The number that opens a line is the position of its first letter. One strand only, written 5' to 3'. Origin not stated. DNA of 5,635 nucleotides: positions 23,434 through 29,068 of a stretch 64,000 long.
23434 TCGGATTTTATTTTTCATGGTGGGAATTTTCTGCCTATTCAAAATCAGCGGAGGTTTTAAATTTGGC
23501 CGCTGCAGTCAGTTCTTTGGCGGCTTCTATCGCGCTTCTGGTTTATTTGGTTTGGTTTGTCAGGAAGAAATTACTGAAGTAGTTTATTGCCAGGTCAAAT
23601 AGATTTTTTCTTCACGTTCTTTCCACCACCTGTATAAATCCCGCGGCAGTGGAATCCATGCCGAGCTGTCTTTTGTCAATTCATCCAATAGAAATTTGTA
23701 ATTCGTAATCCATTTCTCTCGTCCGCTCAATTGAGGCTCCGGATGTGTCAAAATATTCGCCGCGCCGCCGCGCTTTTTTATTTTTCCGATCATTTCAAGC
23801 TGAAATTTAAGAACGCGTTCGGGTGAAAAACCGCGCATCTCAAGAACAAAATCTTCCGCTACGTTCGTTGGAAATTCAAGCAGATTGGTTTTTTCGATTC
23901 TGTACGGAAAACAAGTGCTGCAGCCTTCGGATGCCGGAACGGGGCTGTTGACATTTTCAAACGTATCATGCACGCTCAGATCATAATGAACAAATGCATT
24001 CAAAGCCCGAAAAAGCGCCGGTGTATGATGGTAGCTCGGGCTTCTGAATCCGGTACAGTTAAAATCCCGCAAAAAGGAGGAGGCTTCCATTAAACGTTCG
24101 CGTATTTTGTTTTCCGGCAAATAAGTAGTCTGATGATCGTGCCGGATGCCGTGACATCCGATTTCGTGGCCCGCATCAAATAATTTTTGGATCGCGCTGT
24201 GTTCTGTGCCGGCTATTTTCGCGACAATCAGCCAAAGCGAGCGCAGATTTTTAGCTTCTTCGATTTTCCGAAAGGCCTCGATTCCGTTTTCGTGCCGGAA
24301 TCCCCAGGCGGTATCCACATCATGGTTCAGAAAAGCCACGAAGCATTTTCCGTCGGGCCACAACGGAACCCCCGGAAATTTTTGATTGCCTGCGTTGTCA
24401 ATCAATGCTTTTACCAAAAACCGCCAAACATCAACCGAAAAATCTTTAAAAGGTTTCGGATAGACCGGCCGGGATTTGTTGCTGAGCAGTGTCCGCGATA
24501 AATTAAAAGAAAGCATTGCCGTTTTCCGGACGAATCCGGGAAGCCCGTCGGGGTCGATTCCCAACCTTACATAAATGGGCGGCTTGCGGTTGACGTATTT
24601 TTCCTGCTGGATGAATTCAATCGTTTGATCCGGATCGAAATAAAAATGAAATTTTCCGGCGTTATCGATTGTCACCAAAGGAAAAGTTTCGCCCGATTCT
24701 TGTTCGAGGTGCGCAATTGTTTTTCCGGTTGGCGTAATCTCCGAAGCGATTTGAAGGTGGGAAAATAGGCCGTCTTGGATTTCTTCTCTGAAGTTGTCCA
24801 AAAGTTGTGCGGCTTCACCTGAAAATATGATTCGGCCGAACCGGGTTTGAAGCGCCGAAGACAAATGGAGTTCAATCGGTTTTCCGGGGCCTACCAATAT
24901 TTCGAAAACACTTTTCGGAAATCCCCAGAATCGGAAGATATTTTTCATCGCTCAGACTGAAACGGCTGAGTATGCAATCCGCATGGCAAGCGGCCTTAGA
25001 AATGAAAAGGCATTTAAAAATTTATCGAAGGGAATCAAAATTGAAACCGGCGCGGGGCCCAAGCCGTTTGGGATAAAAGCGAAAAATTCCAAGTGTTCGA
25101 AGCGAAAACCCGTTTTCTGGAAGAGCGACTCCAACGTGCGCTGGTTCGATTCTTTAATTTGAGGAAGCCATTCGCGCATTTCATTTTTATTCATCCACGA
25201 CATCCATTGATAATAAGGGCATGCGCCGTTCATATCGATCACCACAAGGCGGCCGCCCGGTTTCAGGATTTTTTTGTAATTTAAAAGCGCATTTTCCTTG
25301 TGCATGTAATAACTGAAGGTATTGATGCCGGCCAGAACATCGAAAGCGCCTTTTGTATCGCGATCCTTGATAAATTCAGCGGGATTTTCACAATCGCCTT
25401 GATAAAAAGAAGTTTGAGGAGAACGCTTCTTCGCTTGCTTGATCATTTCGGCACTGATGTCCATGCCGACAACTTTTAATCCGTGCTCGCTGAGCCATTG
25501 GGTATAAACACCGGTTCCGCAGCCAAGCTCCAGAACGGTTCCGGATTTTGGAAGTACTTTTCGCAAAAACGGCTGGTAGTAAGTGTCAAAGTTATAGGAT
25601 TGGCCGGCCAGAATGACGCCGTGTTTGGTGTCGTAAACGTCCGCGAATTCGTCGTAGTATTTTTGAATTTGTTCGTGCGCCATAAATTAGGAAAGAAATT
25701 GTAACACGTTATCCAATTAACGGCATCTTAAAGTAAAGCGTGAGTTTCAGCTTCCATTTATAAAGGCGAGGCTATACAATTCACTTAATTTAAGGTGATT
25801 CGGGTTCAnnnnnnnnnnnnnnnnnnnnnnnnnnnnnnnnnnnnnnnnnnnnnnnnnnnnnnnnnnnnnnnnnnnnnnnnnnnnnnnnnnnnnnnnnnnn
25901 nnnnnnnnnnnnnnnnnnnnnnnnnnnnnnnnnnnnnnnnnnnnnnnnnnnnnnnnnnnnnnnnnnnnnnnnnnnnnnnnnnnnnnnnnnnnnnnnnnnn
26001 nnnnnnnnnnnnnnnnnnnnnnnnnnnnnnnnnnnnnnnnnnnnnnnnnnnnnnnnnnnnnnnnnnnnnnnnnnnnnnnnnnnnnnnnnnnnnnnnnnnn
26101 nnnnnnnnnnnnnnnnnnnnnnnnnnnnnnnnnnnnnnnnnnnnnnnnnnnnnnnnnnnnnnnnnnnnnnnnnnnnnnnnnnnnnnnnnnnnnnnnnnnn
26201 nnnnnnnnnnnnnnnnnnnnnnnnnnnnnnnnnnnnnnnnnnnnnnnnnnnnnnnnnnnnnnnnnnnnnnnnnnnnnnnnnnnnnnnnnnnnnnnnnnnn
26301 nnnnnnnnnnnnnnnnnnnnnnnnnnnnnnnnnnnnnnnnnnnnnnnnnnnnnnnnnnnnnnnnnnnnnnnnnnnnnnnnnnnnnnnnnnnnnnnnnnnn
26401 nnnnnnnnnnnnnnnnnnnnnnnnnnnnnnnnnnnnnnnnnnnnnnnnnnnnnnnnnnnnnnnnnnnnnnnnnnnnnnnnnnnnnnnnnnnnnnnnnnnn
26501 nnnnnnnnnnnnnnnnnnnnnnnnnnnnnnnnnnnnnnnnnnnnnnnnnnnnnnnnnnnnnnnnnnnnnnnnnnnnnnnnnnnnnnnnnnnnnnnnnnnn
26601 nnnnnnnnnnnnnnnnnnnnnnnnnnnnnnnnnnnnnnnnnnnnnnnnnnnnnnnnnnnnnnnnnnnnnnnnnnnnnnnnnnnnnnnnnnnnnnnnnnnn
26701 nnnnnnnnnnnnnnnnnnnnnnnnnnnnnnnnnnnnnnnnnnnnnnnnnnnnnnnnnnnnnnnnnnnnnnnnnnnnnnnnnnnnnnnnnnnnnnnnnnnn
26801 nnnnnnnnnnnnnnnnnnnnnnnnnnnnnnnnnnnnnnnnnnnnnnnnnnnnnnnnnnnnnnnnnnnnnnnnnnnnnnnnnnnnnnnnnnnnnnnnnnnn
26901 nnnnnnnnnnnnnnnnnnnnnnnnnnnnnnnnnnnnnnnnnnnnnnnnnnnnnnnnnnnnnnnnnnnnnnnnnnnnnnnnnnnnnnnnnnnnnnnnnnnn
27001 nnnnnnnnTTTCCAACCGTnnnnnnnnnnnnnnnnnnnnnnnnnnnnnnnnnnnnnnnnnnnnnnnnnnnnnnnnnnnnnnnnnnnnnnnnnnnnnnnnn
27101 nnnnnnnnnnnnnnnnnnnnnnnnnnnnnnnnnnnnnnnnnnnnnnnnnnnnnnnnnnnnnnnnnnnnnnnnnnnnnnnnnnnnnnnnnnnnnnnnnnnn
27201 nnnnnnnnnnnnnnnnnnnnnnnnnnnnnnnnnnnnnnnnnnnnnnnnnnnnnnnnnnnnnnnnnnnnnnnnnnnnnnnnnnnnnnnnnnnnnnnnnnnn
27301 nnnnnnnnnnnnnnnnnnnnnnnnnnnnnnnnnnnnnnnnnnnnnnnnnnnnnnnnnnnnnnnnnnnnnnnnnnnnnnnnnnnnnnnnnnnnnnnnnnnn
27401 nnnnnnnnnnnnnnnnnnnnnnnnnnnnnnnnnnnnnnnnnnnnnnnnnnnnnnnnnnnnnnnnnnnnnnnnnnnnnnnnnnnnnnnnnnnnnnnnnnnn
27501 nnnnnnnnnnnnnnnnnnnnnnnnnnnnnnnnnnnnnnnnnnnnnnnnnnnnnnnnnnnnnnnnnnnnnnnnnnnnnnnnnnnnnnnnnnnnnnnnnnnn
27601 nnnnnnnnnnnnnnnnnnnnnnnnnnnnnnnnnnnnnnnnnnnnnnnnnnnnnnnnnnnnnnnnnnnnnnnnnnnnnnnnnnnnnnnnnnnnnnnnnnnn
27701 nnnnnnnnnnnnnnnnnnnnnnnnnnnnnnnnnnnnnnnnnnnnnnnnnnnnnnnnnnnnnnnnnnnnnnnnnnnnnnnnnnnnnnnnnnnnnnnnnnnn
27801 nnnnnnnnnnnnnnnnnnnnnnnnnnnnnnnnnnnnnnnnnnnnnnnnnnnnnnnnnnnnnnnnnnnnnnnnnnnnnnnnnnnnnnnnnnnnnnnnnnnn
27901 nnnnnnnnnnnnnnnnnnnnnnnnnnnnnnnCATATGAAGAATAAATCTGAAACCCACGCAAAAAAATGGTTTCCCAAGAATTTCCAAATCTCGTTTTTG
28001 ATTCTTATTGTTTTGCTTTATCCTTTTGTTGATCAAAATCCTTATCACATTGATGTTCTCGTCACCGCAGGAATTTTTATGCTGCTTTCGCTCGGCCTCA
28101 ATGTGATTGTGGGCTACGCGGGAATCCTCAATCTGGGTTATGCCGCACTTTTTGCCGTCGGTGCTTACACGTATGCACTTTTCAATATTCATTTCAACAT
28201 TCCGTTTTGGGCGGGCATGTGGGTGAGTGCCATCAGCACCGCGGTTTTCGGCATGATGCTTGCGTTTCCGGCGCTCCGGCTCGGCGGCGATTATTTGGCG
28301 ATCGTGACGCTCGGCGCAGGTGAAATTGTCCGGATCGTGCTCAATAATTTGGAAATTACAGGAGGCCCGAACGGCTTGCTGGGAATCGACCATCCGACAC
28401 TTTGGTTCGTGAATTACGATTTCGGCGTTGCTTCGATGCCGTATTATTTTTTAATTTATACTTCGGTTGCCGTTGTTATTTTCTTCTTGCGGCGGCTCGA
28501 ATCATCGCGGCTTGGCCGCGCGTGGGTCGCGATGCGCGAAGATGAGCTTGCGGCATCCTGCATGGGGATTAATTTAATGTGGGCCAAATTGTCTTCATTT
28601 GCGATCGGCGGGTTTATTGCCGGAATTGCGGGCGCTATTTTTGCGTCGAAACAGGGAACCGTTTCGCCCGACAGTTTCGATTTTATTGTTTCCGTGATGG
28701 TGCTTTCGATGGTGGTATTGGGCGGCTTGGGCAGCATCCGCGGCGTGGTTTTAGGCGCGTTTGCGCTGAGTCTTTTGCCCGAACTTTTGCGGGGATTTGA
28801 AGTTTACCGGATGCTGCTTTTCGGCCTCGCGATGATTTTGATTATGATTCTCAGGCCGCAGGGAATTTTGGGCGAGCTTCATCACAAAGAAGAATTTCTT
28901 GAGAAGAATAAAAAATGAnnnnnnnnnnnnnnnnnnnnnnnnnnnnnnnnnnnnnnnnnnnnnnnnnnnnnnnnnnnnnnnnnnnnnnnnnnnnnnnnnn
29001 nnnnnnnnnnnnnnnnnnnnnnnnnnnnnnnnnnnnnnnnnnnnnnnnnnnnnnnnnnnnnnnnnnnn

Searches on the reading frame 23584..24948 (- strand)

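Call 22: search_protein_families(library=ncbifam, proteins=[window:23584-24948:-], max_evalue=0.00001)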
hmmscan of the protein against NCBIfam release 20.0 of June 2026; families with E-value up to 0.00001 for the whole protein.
window:23584-24948:- (454 aa): 1 family
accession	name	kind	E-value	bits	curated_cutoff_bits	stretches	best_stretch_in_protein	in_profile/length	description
TIGR03006.1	pepcterm_polyde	equivalog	2.5e-07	30.1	276.2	1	217-362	30-177/272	XrtA system polysaccharide deacetylase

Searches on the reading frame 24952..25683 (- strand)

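Call 82: search_protein_families(library=ncbifam, proteins=[window:24952-25683:-], max_evalue=0.01)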
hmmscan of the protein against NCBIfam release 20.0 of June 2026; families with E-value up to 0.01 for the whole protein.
window:24952-25683:- (243 aa): 52 families (the best 25 are shown)
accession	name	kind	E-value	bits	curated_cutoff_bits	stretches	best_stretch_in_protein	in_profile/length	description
NF043040.1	corrin_prot_MT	hypoth_equivalog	2e-17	63.4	180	1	17-151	15-150/216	corrinoid protein-associated methyltransferase CpaM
NF045667.1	MTase_DVU1556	equivalog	3.7e-16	59.2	155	1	45-199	21-166/213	DVU_1556 family methyltransferase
NF001241.0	PRK00216.1-2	equivalog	1.3e-13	51.2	327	1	3-177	10-174/231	demethylmenaquinone methyltransferase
TIGR01934.1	MenG_MenH_UbiE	subfamily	1.4e-13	50.6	158.35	1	6-178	1-169/223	ubiquinone/menaquinone biosynthesis methyltransferase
NF001244.0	PRK00216.1-5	equivalog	2.1e-13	50.1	216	1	3-177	7-180/236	bifunctional demethylmenaquinone methyltransferase/2-methoxy-6-polyprenyl-1,4-benzoquinol methylase UbiE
NF041537.1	ArsM_AhpD_UU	exception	1.3e-12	47.2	510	1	38-151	68-183/345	arsenite methyltransferase/AhpD domain selenoprotein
TIGR02021.1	BchM-ChlM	equivalog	1.4e-12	47.6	158.9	1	40-193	48-198/218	magnesium protoporphyrin IX methyltransferase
NF047649.1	MTase_UXPK_star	exception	1.7e-12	47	460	1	38-152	69-185/283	methyltransferase/UXPK-star double selenoprotein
TIGR01983.1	UbiG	equivalog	1.1e-11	44.5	102.95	1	47-176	50-178/228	bifunctional 2-polyprenyl-6-hydroxyphenol methylase/3-demethylubiquinol 3-O-methyltransferase UbiG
TIGR02072.1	BioC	equivalog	1.4e-11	44.7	184.95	1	47-148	35-132/244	malonyl-ACP O-methyltransferase BioC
NF041536.1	ArsM_DUF2284_UU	exception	6.1e-11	41.3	575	1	43-150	73-182/459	arsenite methyltransferase/DUF2284 domain selenoprotein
NF007610.0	PRK10258.1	equivalog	2.5e-08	33.6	342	1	48-147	44-137/251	malonyl-ACP O-methyltransferase BioC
NF002463.0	PRK01683.1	equivalog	3.4e-08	33.4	297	1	46-146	31-126/258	trans-aconitate 2-methyltransferase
NF041820.1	daptide_MTase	equivalog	4.9e-08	32.7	175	1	40-93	30-83/243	daptide-type RiPP biosynthesis methyltransferase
NF045882.1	PLipidMtase_Leg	equivalog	7e-08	32.5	390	1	2-88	2-83/207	phospholipid N-methyltransferase PmtA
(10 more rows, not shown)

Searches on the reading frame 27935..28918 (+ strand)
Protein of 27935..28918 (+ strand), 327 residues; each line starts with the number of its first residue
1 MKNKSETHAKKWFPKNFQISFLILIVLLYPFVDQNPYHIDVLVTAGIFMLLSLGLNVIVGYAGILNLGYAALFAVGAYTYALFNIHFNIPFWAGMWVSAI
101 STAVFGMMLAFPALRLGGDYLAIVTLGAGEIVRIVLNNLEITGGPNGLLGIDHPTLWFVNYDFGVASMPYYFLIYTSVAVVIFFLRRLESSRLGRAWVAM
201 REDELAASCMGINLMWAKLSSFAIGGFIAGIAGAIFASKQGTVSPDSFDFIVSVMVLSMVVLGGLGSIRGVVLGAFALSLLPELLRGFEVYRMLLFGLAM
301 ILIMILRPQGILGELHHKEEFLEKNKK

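Call 23: search_protein_families(library=pfam, proteins=[window:27935-28918:+], max_evalue=0.00001)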
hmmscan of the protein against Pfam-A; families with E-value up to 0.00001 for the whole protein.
window:27935-28918:+ (327 aa): 1 family
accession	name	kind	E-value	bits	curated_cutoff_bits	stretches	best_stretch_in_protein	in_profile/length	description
PF02653.21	BPD_transp_2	-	6.4e-49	166.9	26.8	1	39-304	3-269/269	Branched-chain amino acid transport system / permease component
